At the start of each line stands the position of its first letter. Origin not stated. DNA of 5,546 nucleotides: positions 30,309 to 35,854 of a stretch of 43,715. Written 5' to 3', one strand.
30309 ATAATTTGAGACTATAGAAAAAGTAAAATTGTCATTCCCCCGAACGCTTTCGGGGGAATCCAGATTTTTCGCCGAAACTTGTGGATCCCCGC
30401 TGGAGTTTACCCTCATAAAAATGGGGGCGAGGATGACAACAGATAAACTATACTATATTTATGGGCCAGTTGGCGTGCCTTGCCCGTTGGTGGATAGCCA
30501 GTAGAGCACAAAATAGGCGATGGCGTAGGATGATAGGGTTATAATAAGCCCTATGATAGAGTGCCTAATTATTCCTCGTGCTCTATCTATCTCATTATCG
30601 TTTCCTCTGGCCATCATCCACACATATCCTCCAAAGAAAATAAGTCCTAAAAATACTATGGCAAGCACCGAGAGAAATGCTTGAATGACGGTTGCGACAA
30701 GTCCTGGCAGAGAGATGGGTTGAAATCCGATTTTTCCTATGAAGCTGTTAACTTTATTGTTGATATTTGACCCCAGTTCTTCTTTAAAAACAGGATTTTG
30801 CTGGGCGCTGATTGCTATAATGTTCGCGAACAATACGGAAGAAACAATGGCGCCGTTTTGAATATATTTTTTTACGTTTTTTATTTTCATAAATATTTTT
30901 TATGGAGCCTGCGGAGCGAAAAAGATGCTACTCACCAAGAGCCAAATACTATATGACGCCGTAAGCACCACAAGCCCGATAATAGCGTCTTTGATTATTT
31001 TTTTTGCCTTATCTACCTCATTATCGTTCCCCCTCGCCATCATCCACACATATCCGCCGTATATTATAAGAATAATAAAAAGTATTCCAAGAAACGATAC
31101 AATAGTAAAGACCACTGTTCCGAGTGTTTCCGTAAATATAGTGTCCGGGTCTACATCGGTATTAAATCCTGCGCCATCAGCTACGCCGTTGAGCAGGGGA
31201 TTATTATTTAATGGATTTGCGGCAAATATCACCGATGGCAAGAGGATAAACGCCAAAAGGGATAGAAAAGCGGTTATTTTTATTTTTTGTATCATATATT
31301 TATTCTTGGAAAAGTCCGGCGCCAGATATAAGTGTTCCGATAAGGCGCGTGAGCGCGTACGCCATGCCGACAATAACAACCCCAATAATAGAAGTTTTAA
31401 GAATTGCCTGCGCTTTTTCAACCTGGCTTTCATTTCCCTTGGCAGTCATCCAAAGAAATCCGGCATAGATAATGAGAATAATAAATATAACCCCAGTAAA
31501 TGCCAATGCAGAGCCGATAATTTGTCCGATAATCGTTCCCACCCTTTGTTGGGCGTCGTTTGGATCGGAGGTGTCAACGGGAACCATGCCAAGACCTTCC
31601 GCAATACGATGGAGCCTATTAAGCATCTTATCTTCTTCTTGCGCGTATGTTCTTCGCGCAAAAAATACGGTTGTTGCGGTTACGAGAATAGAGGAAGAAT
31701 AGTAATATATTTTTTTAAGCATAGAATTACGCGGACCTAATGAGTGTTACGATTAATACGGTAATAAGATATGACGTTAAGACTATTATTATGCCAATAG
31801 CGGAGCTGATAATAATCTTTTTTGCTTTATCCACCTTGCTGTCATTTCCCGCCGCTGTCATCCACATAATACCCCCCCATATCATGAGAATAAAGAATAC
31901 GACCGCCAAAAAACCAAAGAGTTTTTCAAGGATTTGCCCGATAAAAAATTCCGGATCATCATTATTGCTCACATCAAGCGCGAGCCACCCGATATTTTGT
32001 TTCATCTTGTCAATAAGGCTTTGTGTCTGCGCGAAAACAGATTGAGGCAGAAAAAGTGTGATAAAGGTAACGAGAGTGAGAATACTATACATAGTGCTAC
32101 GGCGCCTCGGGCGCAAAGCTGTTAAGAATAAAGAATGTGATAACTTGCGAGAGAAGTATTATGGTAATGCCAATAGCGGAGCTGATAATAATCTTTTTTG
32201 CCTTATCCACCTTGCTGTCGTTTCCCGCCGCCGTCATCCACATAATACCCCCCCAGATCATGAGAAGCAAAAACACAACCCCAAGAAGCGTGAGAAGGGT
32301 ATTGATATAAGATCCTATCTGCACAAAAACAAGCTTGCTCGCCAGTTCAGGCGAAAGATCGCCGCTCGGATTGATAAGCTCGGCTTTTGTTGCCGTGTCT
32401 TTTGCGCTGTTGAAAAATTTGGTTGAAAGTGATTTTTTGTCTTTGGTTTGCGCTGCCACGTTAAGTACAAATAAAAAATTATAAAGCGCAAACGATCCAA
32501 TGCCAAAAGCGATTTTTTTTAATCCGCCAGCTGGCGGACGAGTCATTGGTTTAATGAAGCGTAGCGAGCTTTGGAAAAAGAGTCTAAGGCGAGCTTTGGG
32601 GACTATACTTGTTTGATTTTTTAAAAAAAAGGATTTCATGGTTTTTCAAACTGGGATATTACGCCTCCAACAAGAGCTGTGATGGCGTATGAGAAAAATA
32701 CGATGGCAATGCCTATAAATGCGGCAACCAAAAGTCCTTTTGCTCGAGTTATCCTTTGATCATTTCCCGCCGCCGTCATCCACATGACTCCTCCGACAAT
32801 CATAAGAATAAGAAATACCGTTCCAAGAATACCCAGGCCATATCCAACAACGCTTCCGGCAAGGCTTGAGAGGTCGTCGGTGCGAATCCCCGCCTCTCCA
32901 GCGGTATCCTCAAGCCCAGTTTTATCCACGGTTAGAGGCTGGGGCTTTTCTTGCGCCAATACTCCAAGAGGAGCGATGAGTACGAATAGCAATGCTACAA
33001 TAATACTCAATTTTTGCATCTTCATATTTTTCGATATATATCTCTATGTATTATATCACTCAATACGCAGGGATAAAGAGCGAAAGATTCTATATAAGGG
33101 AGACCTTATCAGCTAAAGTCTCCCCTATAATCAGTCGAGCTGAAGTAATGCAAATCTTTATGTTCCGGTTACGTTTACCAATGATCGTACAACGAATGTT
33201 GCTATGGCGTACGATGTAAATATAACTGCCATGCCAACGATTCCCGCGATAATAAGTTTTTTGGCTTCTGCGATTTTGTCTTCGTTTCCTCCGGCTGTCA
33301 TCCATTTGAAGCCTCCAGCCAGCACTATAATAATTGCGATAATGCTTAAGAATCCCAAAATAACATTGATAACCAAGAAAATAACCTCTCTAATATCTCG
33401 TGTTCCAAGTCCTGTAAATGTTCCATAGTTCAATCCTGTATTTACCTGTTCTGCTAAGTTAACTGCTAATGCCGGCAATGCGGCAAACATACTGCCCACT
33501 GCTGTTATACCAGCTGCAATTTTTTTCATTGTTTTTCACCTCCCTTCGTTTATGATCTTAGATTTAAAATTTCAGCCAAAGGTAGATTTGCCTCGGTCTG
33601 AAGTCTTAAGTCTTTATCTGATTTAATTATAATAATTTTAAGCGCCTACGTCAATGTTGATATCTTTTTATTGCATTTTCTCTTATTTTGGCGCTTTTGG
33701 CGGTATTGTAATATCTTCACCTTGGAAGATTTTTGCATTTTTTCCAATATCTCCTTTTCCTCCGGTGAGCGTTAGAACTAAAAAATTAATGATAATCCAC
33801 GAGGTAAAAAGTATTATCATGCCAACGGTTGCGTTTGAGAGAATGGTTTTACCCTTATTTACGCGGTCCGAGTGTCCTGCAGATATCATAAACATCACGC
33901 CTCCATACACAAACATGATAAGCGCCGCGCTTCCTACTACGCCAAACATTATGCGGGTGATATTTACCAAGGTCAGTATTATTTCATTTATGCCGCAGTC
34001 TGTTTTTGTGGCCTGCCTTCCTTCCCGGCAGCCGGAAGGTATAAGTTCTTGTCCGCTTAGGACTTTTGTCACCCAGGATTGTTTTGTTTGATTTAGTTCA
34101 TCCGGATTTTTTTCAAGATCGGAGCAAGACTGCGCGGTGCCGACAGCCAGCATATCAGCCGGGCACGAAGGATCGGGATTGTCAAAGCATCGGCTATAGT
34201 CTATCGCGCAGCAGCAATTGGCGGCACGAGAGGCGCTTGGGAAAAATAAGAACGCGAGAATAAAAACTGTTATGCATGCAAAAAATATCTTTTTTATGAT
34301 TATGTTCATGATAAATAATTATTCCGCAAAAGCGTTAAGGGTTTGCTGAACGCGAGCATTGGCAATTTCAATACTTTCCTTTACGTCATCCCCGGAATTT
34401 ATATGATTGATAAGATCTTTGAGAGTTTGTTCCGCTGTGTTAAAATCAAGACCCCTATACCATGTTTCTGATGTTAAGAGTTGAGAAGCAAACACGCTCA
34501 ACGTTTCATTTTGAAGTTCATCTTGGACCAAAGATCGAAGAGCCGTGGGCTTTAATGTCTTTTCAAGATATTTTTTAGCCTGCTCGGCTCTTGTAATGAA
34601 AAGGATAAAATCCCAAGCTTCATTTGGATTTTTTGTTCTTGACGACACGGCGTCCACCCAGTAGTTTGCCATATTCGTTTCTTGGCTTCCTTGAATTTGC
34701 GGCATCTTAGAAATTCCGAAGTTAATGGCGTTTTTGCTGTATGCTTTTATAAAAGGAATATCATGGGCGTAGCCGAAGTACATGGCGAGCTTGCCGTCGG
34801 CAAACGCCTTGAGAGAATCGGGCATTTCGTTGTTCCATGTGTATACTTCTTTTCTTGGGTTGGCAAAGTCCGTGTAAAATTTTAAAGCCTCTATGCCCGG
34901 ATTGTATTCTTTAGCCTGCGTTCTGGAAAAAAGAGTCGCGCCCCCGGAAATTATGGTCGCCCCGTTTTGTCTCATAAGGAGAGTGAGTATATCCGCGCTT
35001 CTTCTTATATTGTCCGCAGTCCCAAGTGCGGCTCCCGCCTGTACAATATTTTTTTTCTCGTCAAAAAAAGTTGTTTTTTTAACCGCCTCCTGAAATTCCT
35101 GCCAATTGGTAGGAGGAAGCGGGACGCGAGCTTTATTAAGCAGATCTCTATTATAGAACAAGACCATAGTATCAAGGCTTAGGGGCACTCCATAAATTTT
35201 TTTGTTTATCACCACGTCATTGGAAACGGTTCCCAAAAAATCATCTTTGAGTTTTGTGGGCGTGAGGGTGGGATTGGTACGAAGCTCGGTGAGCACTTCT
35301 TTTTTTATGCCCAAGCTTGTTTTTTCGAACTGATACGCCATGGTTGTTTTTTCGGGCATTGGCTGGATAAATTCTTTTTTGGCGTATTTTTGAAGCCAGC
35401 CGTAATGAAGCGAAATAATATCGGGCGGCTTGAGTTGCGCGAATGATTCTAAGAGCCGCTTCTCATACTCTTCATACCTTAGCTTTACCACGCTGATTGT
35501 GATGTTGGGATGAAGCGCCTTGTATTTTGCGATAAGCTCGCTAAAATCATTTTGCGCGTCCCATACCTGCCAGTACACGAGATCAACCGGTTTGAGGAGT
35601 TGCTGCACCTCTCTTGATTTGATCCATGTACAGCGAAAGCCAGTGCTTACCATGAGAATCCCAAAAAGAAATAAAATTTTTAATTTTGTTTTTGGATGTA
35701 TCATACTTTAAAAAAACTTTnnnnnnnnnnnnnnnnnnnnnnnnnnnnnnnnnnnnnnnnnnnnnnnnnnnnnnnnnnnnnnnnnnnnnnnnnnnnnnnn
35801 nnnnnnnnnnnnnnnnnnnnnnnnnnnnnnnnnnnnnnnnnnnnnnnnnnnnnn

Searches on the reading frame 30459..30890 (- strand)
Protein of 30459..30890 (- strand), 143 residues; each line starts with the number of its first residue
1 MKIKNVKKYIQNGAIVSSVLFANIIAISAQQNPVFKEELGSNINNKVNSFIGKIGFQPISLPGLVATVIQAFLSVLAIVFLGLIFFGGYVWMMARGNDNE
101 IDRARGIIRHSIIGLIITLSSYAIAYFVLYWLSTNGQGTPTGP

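Call 8: search_protein_families(library=pfam, proteins=[window:30459-30890:-], max_evalue=0.001)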
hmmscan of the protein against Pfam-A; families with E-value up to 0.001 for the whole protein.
window:30459-30890:- (143 aa): 1 family
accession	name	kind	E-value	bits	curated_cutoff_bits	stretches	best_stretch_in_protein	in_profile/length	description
PF18895.5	T4SS_pilin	-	1.9e-06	28.3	26.6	1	65-127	9-70/71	Type IV secretion system pilin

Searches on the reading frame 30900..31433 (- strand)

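Call 8: search_protein_families(library=pfam, proteins=[window:30900-31433:-], max_evalue=0.001)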
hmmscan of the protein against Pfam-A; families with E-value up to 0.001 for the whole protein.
window:30900-31433:- (177 aa): 1 family
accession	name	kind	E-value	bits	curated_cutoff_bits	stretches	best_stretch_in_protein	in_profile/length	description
PF18895.5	T4SS_pilin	-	7.6e-09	36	26.6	1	102-168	7-69/71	Type IV secretion system pilin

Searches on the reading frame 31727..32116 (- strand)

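Call 8: search_protein_families(library=pfam, proteins=[window:31727-32116:-], max_evalue=0.001)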
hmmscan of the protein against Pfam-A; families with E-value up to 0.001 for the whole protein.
window:31727-32116:- (129 aa): 1 family
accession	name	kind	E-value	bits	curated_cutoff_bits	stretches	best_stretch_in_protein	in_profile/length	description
PF18895.5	T4SS_pilin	-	3.1e-08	34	26.6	1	63-120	13-69/71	Type IV secretion system pilin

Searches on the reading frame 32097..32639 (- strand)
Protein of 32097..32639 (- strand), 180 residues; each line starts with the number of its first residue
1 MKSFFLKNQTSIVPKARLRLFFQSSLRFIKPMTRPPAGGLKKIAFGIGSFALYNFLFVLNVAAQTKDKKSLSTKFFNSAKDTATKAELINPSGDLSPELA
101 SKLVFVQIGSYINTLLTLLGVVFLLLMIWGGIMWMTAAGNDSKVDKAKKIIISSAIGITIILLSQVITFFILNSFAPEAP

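Call 8: search_protein_families(library=pfam, proteins=[window:32097-32639:-], max_evalue=0.001)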
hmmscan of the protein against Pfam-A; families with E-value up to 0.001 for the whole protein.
window:32097-32639:- (180 aa): 1 family
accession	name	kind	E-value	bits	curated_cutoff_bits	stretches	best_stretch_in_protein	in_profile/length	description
PF18895.5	T4SS_pilin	-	4.5e-07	30.3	26.6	1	112-168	12-68/71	Type IV secretion system pilin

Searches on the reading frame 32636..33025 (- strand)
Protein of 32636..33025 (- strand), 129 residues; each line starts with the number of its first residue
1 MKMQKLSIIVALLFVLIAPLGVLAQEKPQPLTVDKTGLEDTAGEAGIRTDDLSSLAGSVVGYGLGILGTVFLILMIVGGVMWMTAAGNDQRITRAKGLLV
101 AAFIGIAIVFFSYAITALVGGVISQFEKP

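Call 8: search_protein_families(library=pfam, proteins=[window:32636-33025:-], max_evalue=0.001)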
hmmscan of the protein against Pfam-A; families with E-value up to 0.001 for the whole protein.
window:32636-33025:- (129 aa): 1 family
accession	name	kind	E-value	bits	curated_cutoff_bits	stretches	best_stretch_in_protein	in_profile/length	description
PF18895.5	T4SS_pilin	-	2e-05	25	26.6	1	61-116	13-68/71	Type IV secretion system pilin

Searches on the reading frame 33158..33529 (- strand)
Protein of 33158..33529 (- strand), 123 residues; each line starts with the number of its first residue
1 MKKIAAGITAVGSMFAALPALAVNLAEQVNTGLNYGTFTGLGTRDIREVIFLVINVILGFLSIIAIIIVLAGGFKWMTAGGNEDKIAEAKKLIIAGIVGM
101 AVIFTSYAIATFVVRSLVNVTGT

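Call 8: search_protein_families(library=pfam, proteins=[window:33158-33529:-], max_evalue=0.001)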
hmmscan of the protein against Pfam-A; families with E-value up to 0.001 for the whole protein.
window:33158-33529:- (123 aa): 2 families
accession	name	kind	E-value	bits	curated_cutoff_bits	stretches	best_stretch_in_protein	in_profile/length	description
PF18895.5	T4SS_pilin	-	5.2e-05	23.7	26.6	1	53-113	12-71/71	Type IV secretion system pilin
PF05987.18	DUF898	-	0.00037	20.1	28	1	8-116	139-248/336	Bacterial protein of unknown function (DUF898)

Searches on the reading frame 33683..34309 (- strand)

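Call 8: search_protein_families(library=pfam, proteins=[window:33683-34309:-], max_evalue=0.001)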
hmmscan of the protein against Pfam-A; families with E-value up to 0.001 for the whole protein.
window:33683-34309:- (208 aa): 1 family
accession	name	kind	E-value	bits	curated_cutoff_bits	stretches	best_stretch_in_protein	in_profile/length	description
PF18895.5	T4SS_pilin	-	1.9e-08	34.7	26.6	1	113-177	8-71/71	Type IV secretion system pilin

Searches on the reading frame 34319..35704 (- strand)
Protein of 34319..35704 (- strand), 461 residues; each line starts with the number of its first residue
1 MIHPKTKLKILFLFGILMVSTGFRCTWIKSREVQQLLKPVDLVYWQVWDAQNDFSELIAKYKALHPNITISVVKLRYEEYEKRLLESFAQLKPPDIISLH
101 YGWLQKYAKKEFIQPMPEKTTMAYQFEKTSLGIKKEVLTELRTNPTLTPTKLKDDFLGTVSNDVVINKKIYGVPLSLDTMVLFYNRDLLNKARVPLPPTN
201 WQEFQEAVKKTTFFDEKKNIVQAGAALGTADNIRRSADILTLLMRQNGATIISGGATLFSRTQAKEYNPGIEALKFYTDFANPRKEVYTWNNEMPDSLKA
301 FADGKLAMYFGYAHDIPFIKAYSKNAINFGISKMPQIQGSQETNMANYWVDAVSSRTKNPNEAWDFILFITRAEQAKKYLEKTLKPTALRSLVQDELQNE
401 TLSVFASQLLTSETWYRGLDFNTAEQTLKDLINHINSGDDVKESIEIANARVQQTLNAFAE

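Call 8: search_protein_families(library=pfam, proteins=[window:34319-35704:-], max_evalue=0.001)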
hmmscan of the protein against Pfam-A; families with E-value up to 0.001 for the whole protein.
window:34319-35704:- (461 aa): 2 families
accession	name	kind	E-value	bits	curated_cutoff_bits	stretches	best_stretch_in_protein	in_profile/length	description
PF13416.11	SBP_bac_8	-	5.9e-33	115.3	27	1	56-392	1-265/279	Bacterial extracellular solute-binding protein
PF01547.30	SBP_bac_1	-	6e-26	92.6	26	1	54-377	10-307/307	Bacterial extracellular solute-binding protein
